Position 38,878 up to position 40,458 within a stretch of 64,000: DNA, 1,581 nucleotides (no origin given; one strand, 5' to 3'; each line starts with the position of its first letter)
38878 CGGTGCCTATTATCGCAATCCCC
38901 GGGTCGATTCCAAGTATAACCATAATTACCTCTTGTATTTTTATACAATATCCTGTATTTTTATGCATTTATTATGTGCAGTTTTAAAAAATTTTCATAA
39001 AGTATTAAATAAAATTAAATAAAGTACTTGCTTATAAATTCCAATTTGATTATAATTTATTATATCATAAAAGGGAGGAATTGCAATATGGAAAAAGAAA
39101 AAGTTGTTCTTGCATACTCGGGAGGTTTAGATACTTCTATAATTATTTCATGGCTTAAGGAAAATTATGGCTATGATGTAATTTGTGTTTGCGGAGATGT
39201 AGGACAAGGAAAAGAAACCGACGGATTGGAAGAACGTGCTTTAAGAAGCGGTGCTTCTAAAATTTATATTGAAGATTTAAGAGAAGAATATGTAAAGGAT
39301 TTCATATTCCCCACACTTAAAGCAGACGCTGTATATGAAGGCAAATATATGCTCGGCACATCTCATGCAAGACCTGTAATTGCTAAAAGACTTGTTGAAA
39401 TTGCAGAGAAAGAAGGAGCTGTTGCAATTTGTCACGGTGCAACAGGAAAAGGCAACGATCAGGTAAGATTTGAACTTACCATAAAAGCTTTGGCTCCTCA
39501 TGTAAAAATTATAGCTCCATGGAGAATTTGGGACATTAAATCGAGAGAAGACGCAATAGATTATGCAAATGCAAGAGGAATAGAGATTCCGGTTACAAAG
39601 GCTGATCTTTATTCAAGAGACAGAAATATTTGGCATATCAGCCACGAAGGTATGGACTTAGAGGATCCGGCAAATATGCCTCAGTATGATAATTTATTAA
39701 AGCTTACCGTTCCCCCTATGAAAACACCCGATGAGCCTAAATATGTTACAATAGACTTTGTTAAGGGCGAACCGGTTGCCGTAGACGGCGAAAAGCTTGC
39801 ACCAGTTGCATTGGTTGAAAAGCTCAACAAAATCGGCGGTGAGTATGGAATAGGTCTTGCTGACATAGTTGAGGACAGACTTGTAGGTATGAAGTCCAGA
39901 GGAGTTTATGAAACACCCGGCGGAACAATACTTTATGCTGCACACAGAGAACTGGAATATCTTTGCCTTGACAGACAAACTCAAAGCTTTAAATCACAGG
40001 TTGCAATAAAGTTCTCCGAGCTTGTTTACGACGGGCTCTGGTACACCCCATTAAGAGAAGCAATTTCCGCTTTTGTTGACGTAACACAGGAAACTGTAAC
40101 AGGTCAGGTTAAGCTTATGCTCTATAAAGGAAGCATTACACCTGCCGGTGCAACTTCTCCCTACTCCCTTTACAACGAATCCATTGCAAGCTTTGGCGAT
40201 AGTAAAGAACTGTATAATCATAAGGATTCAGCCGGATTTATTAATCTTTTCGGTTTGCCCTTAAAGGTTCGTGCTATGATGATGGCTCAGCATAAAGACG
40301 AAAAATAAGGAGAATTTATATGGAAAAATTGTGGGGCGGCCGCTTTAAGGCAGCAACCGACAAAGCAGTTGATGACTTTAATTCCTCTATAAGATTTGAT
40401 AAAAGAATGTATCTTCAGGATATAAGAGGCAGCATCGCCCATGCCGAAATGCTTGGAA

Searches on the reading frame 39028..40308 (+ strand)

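Call 104: search_protein_families(library=pfam, proteins=[window:39028-40308:+], max_evalue=0.00001)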
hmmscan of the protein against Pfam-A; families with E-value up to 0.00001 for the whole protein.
window:39028-40308:+ (426 aa): 2 families
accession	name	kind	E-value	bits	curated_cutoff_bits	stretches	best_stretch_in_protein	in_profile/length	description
PF20979.2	Arginosuc_syn_C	-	6.4e-77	258.5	27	1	195-414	1-218/219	Arginosuccinate synthase C-terminal domain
PF00764.25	Arginosuc_synth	-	4.4e-66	222.3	27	1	25-186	1-162/162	Arginosuccinate synthase N-terminal HUP domain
